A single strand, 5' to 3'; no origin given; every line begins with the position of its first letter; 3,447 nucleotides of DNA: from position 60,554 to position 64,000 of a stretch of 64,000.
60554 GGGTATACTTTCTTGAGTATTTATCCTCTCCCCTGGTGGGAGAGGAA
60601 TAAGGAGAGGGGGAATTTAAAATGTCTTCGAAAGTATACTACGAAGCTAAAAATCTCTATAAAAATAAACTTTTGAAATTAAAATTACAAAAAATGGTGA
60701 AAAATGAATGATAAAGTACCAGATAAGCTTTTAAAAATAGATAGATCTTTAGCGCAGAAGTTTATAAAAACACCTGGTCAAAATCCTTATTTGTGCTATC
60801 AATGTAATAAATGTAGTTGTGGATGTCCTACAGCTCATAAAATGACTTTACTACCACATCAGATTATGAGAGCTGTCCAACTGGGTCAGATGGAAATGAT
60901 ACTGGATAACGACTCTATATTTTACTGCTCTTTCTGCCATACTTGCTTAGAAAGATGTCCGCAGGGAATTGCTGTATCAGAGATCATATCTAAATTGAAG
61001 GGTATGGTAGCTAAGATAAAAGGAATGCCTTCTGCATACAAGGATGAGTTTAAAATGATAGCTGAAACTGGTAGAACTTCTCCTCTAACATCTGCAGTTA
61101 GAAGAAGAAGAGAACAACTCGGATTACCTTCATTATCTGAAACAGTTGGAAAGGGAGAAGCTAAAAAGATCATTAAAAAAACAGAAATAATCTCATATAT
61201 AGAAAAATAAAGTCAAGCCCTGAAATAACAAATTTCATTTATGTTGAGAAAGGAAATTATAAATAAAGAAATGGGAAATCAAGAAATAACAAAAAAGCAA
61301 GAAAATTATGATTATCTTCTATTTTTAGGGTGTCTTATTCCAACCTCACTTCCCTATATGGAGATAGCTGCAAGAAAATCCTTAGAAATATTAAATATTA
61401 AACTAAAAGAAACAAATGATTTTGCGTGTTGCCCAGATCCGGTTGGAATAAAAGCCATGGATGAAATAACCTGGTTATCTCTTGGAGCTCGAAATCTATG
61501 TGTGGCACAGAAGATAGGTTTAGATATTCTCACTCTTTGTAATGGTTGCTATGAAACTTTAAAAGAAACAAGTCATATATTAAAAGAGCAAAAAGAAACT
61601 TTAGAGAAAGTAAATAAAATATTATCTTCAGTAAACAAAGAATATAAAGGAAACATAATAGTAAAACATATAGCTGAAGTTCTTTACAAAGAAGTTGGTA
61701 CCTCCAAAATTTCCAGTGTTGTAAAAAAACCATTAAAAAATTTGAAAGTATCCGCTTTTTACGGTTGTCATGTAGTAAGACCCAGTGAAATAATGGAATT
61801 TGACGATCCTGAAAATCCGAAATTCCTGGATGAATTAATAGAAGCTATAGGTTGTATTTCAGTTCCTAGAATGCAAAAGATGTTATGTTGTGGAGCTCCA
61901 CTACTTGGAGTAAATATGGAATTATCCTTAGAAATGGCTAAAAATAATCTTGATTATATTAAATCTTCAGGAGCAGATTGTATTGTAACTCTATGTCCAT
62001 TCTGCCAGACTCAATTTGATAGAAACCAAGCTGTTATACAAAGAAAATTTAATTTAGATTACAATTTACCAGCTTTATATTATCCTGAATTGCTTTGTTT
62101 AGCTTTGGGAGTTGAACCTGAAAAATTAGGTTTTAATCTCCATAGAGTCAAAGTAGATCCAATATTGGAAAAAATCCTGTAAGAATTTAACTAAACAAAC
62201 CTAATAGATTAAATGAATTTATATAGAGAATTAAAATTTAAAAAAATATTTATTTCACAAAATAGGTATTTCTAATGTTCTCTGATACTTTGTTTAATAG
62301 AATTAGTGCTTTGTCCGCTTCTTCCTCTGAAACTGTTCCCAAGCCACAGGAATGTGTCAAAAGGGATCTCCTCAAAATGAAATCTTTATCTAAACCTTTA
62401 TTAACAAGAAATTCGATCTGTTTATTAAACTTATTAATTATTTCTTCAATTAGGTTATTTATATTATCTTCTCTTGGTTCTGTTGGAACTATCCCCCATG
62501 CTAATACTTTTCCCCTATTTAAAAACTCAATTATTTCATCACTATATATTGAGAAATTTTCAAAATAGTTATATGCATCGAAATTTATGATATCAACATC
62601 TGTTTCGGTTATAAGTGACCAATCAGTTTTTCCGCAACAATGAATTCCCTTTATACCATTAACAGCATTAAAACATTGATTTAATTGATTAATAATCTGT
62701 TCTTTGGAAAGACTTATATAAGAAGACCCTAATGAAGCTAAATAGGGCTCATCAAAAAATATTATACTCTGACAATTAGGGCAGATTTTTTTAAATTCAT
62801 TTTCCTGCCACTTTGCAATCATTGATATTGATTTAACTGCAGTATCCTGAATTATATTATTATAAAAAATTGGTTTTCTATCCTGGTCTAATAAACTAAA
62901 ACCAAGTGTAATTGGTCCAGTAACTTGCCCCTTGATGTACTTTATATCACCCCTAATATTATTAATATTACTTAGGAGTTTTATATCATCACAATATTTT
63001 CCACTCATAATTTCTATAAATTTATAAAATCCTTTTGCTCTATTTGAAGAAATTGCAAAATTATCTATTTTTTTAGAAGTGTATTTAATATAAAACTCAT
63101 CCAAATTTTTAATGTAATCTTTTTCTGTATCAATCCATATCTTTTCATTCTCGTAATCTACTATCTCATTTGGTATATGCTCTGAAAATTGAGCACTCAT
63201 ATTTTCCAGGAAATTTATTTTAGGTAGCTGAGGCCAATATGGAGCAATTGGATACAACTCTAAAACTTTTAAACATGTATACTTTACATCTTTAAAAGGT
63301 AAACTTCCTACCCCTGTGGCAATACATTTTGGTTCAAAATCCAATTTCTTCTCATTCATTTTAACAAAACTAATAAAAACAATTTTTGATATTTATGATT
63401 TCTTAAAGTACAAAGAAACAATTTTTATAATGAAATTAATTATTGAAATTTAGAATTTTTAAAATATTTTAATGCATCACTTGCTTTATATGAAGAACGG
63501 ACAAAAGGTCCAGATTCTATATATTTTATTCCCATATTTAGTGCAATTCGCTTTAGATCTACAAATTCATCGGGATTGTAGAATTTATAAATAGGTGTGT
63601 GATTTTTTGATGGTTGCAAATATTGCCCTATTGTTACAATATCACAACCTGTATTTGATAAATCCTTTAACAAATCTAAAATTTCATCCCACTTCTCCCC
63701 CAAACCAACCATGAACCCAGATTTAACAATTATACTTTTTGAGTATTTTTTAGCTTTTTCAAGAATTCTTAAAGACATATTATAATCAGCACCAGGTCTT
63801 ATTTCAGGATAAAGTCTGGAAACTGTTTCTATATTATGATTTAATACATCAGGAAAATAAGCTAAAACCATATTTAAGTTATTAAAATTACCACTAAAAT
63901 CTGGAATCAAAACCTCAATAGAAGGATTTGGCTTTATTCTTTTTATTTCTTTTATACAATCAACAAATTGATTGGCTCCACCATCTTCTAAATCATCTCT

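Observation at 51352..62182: Hdr-MetF methylene-H4F reductase cluster with tandemly duplicated, double-module HdrA-MvhD pairs and an unusual gene order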

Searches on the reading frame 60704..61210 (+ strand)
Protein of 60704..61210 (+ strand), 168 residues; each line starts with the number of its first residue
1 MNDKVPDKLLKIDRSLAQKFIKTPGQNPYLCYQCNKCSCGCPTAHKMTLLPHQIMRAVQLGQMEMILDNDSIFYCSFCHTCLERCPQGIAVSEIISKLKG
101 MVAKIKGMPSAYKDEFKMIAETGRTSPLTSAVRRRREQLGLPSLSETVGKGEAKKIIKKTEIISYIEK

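Call 3: search_protein_families(library=pfam, proteins=[window:60704-61210:+], max_evalue=0.001)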
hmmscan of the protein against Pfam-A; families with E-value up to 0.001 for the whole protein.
window:60704-61210:+ (168 aa): 4 families
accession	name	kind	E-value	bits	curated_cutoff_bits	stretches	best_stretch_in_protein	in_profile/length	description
PF13534.11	Fer4_17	-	1.6e-09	38.6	22.2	1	31-89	2-60/61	4Fe-4S dicluster domain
PF13187.11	Fer4_9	-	2.3e-07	31.1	27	1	31-88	2-50/52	4Fe-4S dicluster domain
PF13183.11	Fer4_8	-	8.3e-07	29.9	27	1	31-89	5-68/68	4Fe-4S dicluster domain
PF13237.11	Fer4_10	-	3.5e-05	24.1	25.5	1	26-86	4-53/53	4Fe-4S dicluster domain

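Call 44: search_protein_families(library=ncbifam, proteins=[window:60704-61210:+], max_evalue=0.00001)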
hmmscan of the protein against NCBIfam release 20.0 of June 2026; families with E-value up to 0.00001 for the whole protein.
window:60704-61210:+ (168 aa): 5 families
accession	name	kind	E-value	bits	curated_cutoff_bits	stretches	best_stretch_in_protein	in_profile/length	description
TIGR03290.1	CoB_CoM_SS_C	equivalog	7.1e-29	100.6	160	1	30-158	3-136/144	CoB--CoM heterodisulfide reductase subunit C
NF038018.1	qmoC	equivalog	4.1e-13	49.5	300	1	16-108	5-97/360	quinone-interacting membrane-bound oxidoreductase complex subunit QmoC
NF041890.1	hdrC_Methbact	equivalog_domain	7.4e-13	48.5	270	1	4-101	4-100/192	ferredoxin:CoB-CoM heterodisulfide reductase subunit HdrC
NF041779.1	hetero_SS_HdrC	equivalog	6.7e-11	42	350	1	30-102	32-103/198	ferredoxin:CoB-CoM heterodisulfide reductase subunit HdrC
NF008369.0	PRK11168.1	equivalog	4.8e-08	32.3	278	1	31-106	13-91/401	anaerobic glycerol-3-phosphate dehydrogenase subunit C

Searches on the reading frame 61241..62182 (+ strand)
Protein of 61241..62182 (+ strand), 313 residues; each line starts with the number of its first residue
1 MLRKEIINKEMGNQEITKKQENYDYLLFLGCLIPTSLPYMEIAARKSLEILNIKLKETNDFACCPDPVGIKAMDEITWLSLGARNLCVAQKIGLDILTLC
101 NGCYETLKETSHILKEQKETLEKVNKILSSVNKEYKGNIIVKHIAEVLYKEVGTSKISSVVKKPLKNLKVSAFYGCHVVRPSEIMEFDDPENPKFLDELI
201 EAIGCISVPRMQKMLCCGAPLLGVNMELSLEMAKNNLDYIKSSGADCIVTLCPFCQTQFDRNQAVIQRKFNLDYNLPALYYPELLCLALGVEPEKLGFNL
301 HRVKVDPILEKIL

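Call 3: search_protein_families(library=pfam, proteins=[window:61241-62182:+], max_evalue=0.001)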
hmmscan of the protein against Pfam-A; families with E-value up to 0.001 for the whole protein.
window:61241-62182:+ (313 aa): 2 families
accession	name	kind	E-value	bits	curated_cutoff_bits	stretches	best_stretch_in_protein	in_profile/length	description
PF02754.22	CCG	-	4.4e-29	100.9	20.6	2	171-260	2-85/85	Cysteine-rich domain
PF22196.1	HdrB-like_C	-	0.00043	20.7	33.4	0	220-301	3-86/87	HdrB-like C-terminal domain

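Call 44: search_protein_families(library=ncbifam, proteins=[window:61241-62182:+], max_evalue=0.00001)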
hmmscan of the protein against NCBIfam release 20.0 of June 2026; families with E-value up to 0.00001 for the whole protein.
window:61241-62182:+ (313 aa): 6 families
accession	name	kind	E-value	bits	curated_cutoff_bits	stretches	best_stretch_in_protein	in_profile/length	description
TIGR03288.1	CoB_CoM_SS_B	equivalog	1.4e-97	326.5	345.15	1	25-312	2-290/290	CoB--CoM heterodisulfide reductase subunit B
NF042965.1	MFR_anch_SdhE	equivalog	3.4e-48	164.6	500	1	26-301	4-274/282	8-methylmenaquinol:fumarate reductase membrane anchor subunit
NF041780.1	hetero_SS_HdrB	equivalog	1.4e-44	152.6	450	1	24-311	5-304/304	ferredoxin:CoB-CoM heterodisulfide reductase subunit HdrB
NF004898.0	PRK06259.1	equivalog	2.1e-17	62.9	385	1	14-260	253-464/488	fumarate reductase (CoM/CoB) subunit TfrB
NF045670.1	quin_L_LdhH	equivalog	5.7e-17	61.2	800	2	13-133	457-578/706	L-lactate dehydrogenase (quinone) large subunit LdhH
NF008434.0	PRK11274.1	equivalog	3e-08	33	333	1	2-264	147-393/409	glycolate oxidase subunit GlcF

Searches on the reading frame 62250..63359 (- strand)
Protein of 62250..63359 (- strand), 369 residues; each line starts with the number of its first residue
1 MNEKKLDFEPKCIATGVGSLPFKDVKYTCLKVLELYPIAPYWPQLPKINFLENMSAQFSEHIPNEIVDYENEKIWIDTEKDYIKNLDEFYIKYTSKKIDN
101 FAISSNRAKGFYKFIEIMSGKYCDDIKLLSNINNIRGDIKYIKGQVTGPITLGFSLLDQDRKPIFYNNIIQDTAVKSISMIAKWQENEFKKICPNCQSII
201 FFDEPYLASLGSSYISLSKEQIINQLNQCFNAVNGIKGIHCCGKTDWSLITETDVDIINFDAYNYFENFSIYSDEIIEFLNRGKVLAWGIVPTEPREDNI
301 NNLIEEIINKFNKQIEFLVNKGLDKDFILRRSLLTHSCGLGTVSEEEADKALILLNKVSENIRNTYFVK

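Call 44: search_protein_families(library=ncbifam, proteins=[window:62250-63359:-], max_evalue=0.00001)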
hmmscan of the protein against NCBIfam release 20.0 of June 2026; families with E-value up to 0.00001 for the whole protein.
window:62250-63359:- (369 aa): 1 family
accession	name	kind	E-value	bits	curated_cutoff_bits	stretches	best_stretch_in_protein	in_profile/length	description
NF002119.0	PRK00957.1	equivalog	2.6e-12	46.5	258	1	123-363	91-305/306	methionine synthase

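Call 45: search_protein_families(library=pfam, proteins=[window:62250-63359:-], max_evalue=0.00001)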
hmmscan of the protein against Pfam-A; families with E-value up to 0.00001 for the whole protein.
window:62250-63359:- (369 aa): 0 families

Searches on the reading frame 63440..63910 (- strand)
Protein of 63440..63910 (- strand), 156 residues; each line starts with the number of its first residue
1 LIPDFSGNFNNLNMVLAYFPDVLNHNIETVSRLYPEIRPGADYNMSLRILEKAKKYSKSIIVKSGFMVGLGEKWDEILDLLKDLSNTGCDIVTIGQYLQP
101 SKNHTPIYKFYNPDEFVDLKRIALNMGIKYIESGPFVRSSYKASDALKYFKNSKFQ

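Call 45: search_protein_families(library=pfam, proteins=[window:63440-63910:-], max_evalue=0.00001)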
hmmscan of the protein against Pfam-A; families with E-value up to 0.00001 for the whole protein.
window:63440-63910:- (156 aa): 1 family
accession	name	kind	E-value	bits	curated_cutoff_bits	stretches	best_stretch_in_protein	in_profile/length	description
PF04055.27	Radical_SAM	-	4.2e-08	34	29.5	1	18-84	100-166/166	Radical SAM superfamily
